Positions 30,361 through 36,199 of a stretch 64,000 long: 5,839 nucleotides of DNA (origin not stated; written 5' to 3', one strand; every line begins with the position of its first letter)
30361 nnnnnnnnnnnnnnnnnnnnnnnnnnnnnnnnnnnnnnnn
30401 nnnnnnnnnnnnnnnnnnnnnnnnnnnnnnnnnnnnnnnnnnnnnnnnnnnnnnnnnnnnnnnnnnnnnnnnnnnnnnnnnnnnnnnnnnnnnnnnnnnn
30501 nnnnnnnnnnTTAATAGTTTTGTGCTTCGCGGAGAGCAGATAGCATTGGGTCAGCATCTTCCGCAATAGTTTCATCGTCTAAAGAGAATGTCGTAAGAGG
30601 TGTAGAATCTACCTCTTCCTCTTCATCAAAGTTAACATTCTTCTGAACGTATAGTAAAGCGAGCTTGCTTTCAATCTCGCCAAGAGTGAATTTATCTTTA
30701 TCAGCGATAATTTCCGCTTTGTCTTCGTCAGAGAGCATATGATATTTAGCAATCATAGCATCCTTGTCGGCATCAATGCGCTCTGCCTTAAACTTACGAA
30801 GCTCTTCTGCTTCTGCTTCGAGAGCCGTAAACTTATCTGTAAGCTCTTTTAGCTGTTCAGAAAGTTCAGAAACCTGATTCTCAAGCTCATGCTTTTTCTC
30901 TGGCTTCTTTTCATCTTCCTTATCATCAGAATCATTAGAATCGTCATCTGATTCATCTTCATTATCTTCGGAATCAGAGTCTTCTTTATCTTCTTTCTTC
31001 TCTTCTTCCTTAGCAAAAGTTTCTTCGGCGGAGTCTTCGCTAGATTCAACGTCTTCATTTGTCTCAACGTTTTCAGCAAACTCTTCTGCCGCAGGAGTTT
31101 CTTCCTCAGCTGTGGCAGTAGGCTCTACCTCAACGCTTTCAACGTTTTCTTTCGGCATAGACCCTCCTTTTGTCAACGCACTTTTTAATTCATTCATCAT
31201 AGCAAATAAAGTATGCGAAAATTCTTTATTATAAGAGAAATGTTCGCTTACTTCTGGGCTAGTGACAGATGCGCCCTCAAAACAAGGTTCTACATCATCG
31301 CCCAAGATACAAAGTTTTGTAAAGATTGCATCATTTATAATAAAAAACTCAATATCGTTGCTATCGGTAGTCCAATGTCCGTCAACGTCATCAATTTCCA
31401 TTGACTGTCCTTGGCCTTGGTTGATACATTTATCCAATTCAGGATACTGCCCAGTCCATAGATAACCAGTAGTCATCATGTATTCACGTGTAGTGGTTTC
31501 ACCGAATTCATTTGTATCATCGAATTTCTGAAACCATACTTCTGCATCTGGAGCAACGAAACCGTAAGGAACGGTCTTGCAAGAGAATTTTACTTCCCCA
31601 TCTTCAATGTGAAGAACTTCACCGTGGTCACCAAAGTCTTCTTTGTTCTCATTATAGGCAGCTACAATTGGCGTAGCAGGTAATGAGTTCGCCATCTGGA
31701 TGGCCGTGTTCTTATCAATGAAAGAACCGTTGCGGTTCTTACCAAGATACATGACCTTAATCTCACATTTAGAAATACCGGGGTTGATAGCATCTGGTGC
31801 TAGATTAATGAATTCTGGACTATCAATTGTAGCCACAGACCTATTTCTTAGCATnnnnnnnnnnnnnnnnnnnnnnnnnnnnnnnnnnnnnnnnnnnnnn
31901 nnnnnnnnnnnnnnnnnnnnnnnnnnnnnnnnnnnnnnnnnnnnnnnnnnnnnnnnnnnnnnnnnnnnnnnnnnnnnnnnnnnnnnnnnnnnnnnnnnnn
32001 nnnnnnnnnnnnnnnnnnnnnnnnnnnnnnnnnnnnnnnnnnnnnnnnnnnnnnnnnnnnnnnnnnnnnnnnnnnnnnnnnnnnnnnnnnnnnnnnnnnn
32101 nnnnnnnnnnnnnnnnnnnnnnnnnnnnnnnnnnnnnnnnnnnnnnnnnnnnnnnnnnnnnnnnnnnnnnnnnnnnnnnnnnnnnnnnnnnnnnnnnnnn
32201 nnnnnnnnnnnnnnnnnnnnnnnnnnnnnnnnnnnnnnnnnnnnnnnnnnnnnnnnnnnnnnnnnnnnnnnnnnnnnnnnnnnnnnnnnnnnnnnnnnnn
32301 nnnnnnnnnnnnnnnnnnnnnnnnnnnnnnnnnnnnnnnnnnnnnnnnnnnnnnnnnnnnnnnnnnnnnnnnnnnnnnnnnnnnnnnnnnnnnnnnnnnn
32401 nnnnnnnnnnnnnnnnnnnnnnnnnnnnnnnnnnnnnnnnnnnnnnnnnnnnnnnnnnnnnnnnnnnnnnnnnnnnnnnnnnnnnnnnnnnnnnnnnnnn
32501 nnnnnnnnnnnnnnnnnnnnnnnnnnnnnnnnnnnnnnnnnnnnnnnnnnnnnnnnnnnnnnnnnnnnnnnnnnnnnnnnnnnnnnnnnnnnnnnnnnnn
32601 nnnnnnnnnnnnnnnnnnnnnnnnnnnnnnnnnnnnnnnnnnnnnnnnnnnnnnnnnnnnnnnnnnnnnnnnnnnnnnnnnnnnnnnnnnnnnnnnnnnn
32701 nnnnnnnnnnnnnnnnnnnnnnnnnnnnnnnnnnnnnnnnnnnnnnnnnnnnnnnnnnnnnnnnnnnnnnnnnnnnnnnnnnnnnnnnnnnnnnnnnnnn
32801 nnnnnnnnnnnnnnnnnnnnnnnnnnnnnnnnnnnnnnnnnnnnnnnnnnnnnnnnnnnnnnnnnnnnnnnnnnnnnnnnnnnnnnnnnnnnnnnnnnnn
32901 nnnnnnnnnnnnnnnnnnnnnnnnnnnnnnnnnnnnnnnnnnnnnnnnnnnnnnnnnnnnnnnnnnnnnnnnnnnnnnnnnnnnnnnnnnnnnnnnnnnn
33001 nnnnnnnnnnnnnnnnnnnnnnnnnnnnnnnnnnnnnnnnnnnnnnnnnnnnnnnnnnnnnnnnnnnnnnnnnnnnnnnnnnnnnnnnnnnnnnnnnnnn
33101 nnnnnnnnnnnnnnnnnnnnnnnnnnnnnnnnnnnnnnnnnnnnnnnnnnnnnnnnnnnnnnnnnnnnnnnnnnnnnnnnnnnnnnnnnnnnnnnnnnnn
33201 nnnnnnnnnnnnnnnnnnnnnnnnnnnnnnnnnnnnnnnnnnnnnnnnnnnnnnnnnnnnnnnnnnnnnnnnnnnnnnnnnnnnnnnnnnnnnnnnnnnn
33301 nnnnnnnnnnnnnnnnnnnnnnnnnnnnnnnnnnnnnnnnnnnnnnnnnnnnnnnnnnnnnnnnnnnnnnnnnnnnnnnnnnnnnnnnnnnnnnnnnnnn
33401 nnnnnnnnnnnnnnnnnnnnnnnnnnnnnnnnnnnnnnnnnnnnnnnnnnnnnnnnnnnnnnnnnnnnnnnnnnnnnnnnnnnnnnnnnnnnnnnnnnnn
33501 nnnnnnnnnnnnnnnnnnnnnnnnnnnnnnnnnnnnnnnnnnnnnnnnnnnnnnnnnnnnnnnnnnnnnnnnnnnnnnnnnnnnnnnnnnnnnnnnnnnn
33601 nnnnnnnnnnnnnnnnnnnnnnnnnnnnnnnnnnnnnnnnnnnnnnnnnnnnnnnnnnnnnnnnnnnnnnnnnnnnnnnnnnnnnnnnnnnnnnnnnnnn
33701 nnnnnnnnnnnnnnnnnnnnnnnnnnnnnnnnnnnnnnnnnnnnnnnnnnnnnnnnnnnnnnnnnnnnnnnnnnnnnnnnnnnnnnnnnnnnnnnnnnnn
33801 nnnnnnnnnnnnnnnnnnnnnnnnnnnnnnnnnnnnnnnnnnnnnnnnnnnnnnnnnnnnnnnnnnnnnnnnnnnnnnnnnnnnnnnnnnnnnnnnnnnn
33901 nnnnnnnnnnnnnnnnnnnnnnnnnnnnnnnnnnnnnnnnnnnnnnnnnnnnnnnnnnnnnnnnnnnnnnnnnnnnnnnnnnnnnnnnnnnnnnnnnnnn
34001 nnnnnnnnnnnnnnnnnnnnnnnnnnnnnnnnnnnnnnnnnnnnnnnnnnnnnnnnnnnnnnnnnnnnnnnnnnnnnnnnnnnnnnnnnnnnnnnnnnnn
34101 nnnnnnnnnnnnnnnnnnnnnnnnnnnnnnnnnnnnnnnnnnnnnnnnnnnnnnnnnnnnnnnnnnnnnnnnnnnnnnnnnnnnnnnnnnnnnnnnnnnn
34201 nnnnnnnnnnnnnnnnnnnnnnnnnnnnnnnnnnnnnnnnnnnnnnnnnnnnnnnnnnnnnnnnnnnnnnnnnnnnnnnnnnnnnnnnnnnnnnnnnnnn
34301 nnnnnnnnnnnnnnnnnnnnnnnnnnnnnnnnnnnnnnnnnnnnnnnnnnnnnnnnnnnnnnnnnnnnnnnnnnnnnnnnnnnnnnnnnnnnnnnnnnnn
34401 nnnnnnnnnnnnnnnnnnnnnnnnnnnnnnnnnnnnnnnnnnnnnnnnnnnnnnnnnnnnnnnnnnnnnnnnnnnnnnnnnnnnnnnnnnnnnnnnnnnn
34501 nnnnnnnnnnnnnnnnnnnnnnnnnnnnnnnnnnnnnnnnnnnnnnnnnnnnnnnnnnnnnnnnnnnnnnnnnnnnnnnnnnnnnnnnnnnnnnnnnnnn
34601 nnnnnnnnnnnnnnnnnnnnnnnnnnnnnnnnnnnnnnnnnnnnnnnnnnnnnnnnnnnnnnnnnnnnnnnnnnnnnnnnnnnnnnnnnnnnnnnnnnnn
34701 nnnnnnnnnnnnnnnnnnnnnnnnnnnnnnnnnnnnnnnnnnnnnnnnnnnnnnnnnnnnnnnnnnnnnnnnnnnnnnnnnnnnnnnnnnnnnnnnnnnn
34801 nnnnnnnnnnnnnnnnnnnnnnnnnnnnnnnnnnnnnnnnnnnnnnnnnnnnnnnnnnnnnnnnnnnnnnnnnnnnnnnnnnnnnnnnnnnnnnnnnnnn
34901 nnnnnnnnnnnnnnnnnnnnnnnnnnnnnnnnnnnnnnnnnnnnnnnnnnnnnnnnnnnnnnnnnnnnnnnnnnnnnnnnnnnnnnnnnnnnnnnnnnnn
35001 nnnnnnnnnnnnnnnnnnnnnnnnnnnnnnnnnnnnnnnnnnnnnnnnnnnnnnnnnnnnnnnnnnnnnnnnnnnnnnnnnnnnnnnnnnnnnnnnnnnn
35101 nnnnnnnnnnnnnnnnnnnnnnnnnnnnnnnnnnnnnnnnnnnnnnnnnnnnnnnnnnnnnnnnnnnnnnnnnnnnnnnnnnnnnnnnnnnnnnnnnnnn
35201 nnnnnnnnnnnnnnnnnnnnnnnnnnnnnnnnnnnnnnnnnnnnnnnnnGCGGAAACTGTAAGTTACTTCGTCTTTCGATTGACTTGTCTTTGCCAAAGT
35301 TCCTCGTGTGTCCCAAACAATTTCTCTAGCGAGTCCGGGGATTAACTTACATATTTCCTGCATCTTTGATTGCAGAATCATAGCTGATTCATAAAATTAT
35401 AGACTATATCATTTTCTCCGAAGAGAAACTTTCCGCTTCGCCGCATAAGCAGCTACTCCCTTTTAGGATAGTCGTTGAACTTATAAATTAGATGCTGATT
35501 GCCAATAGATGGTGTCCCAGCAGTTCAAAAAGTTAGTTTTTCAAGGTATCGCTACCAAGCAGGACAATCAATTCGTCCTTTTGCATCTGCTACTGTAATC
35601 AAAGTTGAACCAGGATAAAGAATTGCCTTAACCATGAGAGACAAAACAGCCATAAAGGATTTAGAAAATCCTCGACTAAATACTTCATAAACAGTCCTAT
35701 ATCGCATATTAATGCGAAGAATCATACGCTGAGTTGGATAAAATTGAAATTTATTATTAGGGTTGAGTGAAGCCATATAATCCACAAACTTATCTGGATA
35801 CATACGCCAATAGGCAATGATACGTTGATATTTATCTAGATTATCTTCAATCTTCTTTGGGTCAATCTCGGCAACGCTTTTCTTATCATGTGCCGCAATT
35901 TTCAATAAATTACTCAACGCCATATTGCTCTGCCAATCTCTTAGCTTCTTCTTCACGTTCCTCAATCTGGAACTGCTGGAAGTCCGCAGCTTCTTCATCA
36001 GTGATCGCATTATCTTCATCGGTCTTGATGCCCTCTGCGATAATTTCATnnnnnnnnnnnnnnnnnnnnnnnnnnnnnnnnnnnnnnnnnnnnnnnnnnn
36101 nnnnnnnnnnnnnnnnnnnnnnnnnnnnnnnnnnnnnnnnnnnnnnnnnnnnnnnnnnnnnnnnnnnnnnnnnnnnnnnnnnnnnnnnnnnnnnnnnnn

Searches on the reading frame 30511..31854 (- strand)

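Call 57: search_protein_families(library=phrogs, proteins=[window:30511-31854:-], max_evalue=0.001)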
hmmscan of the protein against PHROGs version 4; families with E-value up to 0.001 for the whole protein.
window:30511-31854:- (447 aa): 2 families
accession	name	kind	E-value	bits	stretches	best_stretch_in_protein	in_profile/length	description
phrog_3313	-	unknown function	4e-49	169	1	23-425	19-452/480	-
phrog_34215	-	unknown function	7.4e-20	71.7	1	22-204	19-189/758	-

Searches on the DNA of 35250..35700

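Call 106: search_rna_families(source=window, start=35250, end=35700, threshold=evalue, max_evalue=1)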
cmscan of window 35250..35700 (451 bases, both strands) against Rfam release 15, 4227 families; matches with E-value up to 1: 1.
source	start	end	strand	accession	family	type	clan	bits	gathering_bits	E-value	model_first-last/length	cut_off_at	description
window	35382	35584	-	RF00028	Intron_gpI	Intron;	-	47.2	50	4.8e-11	1-253/253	no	Group I catalytic intron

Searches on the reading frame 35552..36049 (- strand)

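Call 9: search_protein_families(library=pfam, proteins=[window:35552-36049:-], max_evalue=0.01)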
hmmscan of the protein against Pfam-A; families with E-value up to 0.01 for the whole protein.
window:35552-36049:- (165 aa): 0 families

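Call 10: search_protein_families(library=phrogs, proteins=[window:35552-36049:-], max_evalue=0.01)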
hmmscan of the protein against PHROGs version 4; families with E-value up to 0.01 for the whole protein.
window:35552-36049:- (165 aa): 1 family
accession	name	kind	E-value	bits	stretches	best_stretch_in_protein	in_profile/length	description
phrog_15503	-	unknown function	1.9e-22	80.8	1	62-157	32-125/245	-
